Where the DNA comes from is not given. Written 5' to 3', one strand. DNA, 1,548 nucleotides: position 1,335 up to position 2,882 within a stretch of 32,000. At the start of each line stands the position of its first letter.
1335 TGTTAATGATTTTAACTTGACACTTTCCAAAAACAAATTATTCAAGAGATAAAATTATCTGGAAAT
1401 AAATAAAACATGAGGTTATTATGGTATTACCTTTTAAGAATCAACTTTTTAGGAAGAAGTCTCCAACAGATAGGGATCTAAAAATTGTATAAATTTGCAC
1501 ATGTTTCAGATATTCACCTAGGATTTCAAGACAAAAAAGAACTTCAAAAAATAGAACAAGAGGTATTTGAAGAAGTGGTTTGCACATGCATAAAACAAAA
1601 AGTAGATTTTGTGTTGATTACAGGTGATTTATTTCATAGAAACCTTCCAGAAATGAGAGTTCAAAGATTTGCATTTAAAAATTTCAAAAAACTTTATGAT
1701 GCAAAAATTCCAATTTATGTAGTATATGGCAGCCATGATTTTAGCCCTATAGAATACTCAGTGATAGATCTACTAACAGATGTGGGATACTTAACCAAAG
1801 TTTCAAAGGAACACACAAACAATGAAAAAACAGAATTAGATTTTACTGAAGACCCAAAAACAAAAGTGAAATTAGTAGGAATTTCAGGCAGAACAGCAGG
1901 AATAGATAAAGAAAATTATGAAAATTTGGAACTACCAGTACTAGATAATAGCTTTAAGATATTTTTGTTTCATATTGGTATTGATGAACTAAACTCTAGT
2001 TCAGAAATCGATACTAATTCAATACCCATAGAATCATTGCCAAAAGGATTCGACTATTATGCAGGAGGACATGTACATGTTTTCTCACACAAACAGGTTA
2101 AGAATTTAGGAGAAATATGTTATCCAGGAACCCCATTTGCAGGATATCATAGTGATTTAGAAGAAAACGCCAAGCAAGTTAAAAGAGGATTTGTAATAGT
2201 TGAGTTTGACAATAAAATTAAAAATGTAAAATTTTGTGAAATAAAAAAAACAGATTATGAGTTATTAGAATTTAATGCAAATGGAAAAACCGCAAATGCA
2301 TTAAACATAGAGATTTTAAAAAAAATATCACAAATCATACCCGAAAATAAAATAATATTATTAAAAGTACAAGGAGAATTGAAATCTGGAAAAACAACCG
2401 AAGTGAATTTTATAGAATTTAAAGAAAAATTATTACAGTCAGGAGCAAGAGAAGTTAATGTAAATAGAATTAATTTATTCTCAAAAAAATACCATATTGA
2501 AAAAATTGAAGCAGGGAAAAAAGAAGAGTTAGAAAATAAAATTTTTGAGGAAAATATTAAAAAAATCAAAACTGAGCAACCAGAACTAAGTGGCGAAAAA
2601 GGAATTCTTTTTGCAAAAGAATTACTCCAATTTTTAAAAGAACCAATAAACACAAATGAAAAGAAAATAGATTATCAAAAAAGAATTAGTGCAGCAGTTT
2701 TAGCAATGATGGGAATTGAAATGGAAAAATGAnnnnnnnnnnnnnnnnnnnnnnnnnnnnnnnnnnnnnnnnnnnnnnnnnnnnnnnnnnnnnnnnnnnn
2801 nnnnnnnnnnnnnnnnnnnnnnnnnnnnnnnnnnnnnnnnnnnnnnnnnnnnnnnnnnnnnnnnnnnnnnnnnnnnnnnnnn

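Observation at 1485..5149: Second, highly divergent Mre11-like/Rad50-like pair on the accessory island, uncoupled from HerA/NurA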

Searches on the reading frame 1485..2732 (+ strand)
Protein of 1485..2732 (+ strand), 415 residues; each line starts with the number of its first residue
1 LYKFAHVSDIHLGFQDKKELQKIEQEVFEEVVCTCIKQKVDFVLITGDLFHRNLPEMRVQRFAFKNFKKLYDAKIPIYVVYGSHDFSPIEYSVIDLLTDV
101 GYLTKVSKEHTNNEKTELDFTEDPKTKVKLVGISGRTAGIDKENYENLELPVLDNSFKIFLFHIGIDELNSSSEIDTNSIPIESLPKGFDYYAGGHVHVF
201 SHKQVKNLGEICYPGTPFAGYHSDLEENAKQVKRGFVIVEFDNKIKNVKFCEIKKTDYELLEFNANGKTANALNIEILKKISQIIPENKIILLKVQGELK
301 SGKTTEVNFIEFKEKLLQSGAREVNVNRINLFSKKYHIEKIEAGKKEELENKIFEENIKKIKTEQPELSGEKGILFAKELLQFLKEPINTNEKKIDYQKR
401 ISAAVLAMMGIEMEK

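Call 6: search_protein_families(library=pfam, proteins=[window:1485-2732:+], max_evalue=0.01)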
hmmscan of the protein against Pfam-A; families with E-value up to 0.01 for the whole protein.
window:1485-2732:+ (415 aa): 2 families
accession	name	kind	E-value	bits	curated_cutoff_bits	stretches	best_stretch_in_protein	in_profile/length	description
PF00149.33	Metallophos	-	7.6e-16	59.5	21.5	1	3-199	2-190/191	Calcineurin-like phosphoesterase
PF12850.12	Metallophos_2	-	1.1e-05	25.9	27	1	3-218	2-136/154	Calcineurin-like phosphoesterase superfamily domain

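Call 7: search_protein_families(library=padloc, proteins=[window:1485-2732:+], max_evalue=0.01)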
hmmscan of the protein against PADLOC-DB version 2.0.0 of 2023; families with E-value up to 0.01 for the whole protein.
window:1485-2732:+ (415 aa): 1 family
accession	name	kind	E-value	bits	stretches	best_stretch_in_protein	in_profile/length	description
PDLC00736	Effector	-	5.9e-06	23.5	1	2-87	3-87/561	Endonuclease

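Call 8: search_protein_families(library=ncbifam, proteins=[window:1485-2732:+], max_evalue=0.01)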
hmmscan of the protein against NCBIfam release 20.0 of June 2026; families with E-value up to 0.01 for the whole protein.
window:1485-2732:+ (415 aa): 13 families
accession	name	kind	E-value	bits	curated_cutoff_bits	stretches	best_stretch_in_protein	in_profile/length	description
NF041029.1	Mre11_Pyroc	equivalog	4.5e-27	95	600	1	3-386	2-386/438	DNA double-strand break repair protein Mre11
NF041031.1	Mre11_Sulfo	equivalog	3.4e-26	92.4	500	1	4-300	2-289/374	DNA double-strand break repair protein Mre11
TIGR00619.1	sbcd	subfamily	4.5e-16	59.4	77.65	1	3-86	2-87/252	exonuclease subunit SbcD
NF041030.1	Mre11_Halo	equivalog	3.1e-14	52.9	550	1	1-303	1-277/361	DNA double-strand break repair protein Mre11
TIGR00583.1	mre11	equivalog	4e-11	42.5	434.6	1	8-68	10-71/405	DNA repair protein (mre11)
NF008206.2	PRK10966.1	equivalog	1.9e-08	33.9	450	1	3-101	2-101/380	exonuclease subunit SbcD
NF041754.1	sbcd_Bac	equivalog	7.7e-05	22.1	750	1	5-86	4-87/390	exonuclease subunit SbcD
TIGR03729.1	acc_ester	subfamily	0.0017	17.8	148.25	1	3-113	1-101/239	putative phosphoesterase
NF003743.0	PRK05340.1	equivalog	0.0019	17.4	134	1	5-86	5-83/242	UDP-2,3-diacylglucosamine diphosphatase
NF008359.0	PRK11148.1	equivalog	0.0021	17.6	225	1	4-94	17-105/275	3',5'-cyclic-AMP phosphodiesterase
TIGR04123.1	P_estr_lig_assc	hypoth_equivalog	0.0022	17.4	150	1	22-90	47-116/207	ligase-associated DNA damage response endonuclease PdeM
NF007018.1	PRK09483.1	equivalog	0.0058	16.3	280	0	237-298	29-86/217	UvrY/SirA/GacA family response regulator transcription factor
NF008460.0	PRK11340.1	equivalog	0.0082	15.6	188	0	24-133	65-165/271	phosphodiesterase YaeI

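Call 12: find_homologous_proteins(query=window:1485-2732:+, max_evalue=0.001)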
Query window:1485-2732:+ (415 aa): 1460 proteins with E <= 0.001 among 8000 candidates; the best 120 are listed.
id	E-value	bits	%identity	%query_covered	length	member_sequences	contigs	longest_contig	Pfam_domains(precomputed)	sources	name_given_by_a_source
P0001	2.6e-225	766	100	83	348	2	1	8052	PF12850.13,PF00149.34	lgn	-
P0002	4.8e-207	706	78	99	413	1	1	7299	PF12850.13,PF00149.34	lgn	-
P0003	2.2e-206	704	78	99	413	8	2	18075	PF12850.13,PF00149.34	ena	-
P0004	7.2e-139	481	53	99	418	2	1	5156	PF12850.13,PF00149.34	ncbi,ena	-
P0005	8.6e-138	478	53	99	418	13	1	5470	PF12850.13,PF00149.34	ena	-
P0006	7.2e-137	475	52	99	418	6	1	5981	PF00149.34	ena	-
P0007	4.3e-135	469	53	100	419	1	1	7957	PF12850.13,PF00149.34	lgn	-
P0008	7.2e-135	468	53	100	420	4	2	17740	PF12850.13,PF00149.34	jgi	-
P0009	6.0e-134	465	53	100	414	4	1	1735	PF12850.13,PF00149.34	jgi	-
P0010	5.2e-133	462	53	99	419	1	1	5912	PF12850.13,PF00149.34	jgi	jgi:DNA repair protein SbcD/Mre11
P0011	5.4e-133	462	54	100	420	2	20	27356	PF12850.13,PF00149.34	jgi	jgi:DNA repair protein SbcD/Mre11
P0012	1.9e-132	460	51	99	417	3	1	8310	PF12850.13,PF00149.34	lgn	-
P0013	2.2e-132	460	52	100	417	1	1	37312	PF00149.34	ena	-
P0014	2.3e-132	460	52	100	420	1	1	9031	PF00149.34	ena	-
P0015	4.2e-132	459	52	100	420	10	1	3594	PF00149.34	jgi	jgi:DNA repair protein SbcD/Mre11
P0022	9.7e-131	455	51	99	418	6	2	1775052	PF12850.13,PF00149.34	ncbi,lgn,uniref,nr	ncbi:hypothetical protein NZNM25_09000 [Nitrosopumilus zosterae]|uniref:Calcineurin-like phosphoeste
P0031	1.4e-129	451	50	99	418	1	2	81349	PF12850.13,PF00149.34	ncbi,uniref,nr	ncbi:DNA double-strand break repair protein Mre11 [Marine Group I thaumarchaeote SCGC RSA3]|uniref:D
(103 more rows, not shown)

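Call 15: find_encoding_contigs(protein=P0022, flank=10000, max_places=3)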
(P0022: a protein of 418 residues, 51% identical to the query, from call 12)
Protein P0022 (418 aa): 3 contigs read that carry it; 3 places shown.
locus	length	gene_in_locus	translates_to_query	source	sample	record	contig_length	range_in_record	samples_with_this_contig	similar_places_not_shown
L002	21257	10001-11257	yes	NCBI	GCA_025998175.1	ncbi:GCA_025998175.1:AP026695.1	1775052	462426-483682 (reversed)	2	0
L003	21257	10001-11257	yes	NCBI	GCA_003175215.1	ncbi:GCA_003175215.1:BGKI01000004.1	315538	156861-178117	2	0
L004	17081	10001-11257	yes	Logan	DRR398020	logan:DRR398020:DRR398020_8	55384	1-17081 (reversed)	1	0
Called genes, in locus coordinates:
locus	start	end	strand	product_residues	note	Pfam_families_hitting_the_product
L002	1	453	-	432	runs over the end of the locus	PF00079:Serpin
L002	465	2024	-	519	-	-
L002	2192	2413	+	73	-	PF15919:HicB_lk_antitox (weak)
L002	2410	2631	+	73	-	-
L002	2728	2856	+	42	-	-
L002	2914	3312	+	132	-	-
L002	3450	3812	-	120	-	PF03992:ABM (weak)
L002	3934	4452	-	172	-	-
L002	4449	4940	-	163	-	-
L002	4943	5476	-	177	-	-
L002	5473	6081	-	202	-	-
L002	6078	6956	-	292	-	-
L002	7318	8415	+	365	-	PF09376:NurA (weak)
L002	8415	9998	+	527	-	PF01935:DUF87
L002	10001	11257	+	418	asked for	PF00149:Metallophos, PF12850:Metallophos_2 (weak)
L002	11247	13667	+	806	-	PF02463:SMC_N (weak), PF13476:AAA_23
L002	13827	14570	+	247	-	PF19810:HFX_2341_N, PF22662:Csa3_N, PF22665:WHD_DUF6293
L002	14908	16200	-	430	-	PF00931:NB-ARC (weak), PF01637:ATPase_2, PF13191:AAA_16, PF20703:nSTAND1 (weak), PF00004:AAA (weak), PF13401:AAA_22 (weak), PF22703:Cdc6_lid, PF09079:WHD_Cdc6, +1 more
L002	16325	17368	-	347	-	-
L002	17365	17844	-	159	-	PF13646:HEAT_2, PF13513:HEAT_EZ (faint), PF02985:HEAT (faint), PF03130:HEAT_PBS (faint), PF12717:Cnd1 (faint), PF13646:HEAT_2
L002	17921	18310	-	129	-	PF00072:Response_reg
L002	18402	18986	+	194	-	PF00072:Response_reg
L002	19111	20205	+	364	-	PF00512:HisKA, PF02518:HATPase_c, PF14501:HATPase_c_5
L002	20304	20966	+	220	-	PF00578:AhpC-TSA (faint)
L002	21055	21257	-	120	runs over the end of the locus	PF20364:DUF6659 (weak)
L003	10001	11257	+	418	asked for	PF00149:Metallophos, PF12850:Metallophos_2 (weak)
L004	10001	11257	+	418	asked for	PF00149:Metallophos, PF12850:Metallophos_2 (weak)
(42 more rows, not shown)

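Call 16: find_encoding_contigs(protein=P0003, flank=10000, max_places=3)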
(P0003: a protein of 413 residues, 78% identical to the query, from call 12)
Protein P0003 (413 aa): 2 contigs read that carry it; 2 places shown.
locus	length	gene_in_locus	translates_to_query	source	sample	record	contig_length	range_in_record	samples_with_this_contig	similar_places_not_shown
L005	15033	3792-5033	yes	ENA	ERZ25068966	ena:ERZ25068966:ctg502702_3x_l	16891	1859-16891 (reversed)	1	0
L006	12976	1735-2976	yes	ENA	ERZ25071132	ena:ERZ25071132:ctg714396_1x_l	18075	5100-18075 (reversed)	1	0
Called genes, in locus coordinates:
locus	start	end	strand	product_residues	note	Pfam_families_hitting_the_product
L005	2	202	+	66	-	?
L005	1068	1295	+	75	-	PF13358:DDE_3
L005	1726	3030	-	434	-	PF01966:HD, PF19276:HD_assoc_2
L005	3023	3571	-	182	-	-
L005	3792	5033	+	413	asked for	PF00149:Metallophos, PF12850:Metallophos_2 (weak)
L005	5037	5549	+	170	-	PF02463:SMC_N (weak), PF13175:AAA_15, PF13476:AAA_23, PF13555:AAA_29 (weak)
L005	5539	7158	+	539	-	-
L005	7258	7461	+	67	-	-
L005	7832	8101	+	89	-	-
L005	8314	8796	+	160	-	PF00665:rve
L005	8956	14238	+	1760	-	PF00535:Glycos_transf_2, PF05401:NodS (weak), PF08241:Methyltransf_11, PF08242:Methyltransf_12, PF13489:Methyltransf_23, PF13649:Methyltransf_25, PF13847:Methyltransf_31, PF00535:Glycos_transf_2, +2 more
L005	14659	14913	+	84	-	-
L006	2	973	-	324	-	?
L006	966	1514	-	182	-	-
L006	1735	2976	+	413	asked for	PF00149:Metallophos, PF12850:Metallophos_2 (weak)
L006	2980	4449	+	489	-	PF13175:AAA_15 (weak), PF13476:AAA_23, PF13555:AAA_29 (weak)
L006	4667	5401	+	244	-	PF02463:SMC_N (weak)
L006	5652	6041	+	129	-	-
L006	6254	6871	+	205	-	PF00665:rve, PF13683:rve_3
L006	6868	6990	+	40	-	-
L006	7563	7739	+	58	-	-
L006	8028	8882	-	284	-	PF18928:DUF5677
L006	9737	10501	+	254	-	-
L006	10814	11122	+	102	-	-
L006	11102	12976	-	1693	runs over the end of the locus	PF20720:nSTAND3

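Call 31: search_protein_families(library=pfam, proteins=[L002:13827-14570:+, L002:7318-8415:+], max_evalue=0.1)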
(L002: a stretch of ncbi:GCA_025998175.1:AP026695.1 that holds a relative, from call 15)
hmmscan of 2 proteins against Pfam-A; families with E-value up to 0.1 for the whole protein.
L002:13827-14570:+ (247 aa): 6 families
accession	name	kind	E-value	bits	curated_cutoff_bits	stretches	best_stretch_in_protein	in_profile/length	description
PF19810.5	HFX_2341_N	-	1.2e-36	126.2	30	1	8-132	1-120/120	HFX_2341-like, N-terminal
PF22665.2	DUF6293_C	-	2.2e-19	70.2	27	1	150-245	2-100/101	DUF6293 C-terminal winged helix domain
PF22662.2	Csa3_N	-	1.6e-09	38.3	27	1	10-121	3-116/120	Csa3 CRISPR-associated Rossmann-like domain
PF23400.1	CARF_Card1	-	0.005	17.3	24.6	1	29-129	26-122/146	Card1 CARF domain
PF03563.18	Bunya_G2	-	0.013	15.1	25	1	58-143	38-124/281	Bunyavirus glycoprotein G2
PF08503.15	DapH_N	-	0.047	14.3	27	1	28-95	1-71/86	Tetrahydrodipicolinate succinyltransferase N-terminal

L002:7318-8415:+ (365 aa): 1 family
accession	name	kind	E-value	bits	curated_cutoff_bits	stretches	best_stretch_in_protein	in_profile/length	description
PF09376.16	NurA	-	6.8e-07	29.5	21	1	53-321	2-253/254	NurA domain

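Call 32: find_related_loci(query=A1, collection=genome_contigs, flank=8000)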
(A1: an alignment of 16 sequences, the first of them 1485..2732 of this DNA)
Query A1 (415 aa) in genome_contigs; peptide patterns used: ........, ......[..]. (x = any residue, [..] = any of these).
600 stretches matched a pattern (row limit reached: there are more); 580 encode a relative of the query (tblastn E <= 1e-3); the best 80 are kept; 80 distinct loci.
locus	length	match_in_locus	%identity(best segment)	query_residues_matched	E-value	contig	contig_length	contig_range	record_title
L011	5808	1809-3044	51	4-412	1e-137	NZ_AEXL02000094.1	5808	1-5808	Candidatus Nitrosopumilus salarius BD31 contig00110, whole genome shotgun sequence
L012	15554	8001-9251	51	1-414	6e-137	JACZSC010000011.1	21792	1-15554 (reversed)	MAG: Thaumarchaeota archaeon isolate B10T1B11 B10T1B11_NODE329, whole genome shotgun sequence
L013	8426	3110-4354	50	3-414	3e-136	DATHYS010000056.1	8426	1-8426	MAG TPA_asm: Nitrosopumilus sp. isolate SMAG_U16217 k141_308465, whole genome shotgun sequence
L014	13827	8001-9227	52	3-409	6e-136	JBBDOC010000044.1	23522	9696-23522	MAG: Nitrosopumilaceae archaeon isolate LejiaB_36_11 Lejia_B_2601_length_23522_cov_5, whole genome shotgun sequence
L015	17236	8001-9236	51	4-412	9e-136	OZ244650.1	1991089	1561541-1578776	MAG: Nitrosopumilus sp. isolate fe0961d4-1bae-4493-b41f-f07331ead9ec genome assembly, chromosome: 1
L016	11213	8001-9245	50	3-414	2e-135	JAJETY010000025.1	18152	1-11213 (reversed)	MAG: Nitrosopumilus sp. isolate SFB3 b18_orig_k141_2388160_length_18152_cov_16.1193, whole genome shotgun sequence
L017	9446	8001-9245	50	3-414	6e-134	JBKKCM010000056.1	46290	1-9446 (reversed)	MAG: Nitrosarchaeum sp. isolate swi_bin.49 k127_10787431, whole genome shotgun sequence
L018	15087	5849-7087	49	3-412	8e-134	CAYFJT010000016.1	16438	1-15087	MAG TPA_asm: uncultured Nitrosopumilaceae archaeon isolate ERP019367_co1_134 genome assembly, contig: NODE_2780_length_1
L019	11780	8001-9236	49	4-412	1e-132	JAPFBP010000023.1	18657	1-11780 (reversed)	MAG: Nitrosopumilus sp. isolate LakeHoare18m_MBin21 LakeHoare18m_ctg114, whole genome shotgun sequence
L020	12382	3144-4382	49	3-412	2e-132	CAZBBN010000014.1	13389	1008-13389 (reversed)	MAG TPA_asm: uncultured Nitrosopumilaceae archaeon isolate SRP216583_co1_260 genome assembly, contig: NODE_4172_length_1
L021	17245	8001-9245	48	3-414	7e-132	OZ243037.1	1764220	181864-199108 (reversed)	MAG: Cenarchaeum sp. isolate 896ed578-524e-491a-8620-395a69b8f1f8 genome assembly, chromosome: 1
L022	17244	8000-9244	50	3-414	2e-132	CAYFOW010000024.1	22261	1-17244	MAG TPA_asm: uncultured Candidatus Nitrosopelagicus sp. isolate ERP019367_co1_23 genome assembly, contig: NODE_2039_leng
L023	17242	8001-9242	48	4-414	1e-131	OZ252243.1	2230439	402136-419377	MAG: Nitrosopumilus sp. isolate 261fa32c-b83a-49a9-9c0f-98180899fe5a genome assembly, chromosome: 1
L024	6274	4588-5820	48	3-411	7e-131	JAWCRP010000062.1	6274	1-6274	MAG: Candidatus Nitrosotenuis sp. isolate JZ-2_202007_bins_128 JZ-2_202007_bins_128_scaffold_62, whole genome shotgun se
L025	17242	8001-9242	49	4-414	2e-130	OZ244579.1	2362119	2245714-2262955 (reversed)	MAG: Nitrosopumilus sp. isolate f90b6149-cfe9-4c36-88f2-1e2dace1f208 genome assembly, chromosome: 1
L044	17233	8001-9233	44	3-411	2e-119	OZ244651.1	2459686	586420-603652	MAG: Nitrosopumilus sp. isolate 512536c4-dc7c-46e5-b490-a406bae5c013 genome assembly, chromosome: 1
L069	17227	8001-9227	45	3-408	6e-121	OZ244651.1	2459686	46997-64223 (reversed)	MAG: Nitrosopumilus sp. isolate 512536c4-dc7c-46e5-b490-a406bae5c013 genome assembly, chromosome: 1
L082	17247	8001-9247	57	1-414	1e-139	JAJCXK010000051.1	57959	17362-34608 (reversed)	MAG: Nitrosopumilus sp. isolate OFTM383 OFTM383_50, whole genome shotgun sequence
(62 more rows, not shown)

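Call 33: find_related_loci(query=A1, collection=viral_contigs, flank=8000)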
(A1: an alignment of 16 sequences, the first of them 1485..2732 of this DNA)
Query A1 (415 aa) in viral_contigs; peptide patterns used: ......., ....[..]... (x = any residue, [..] = any of these).
33 stretches matched a pattern, but none encodes a relative of the query by tblastn (E <= 1e-3).
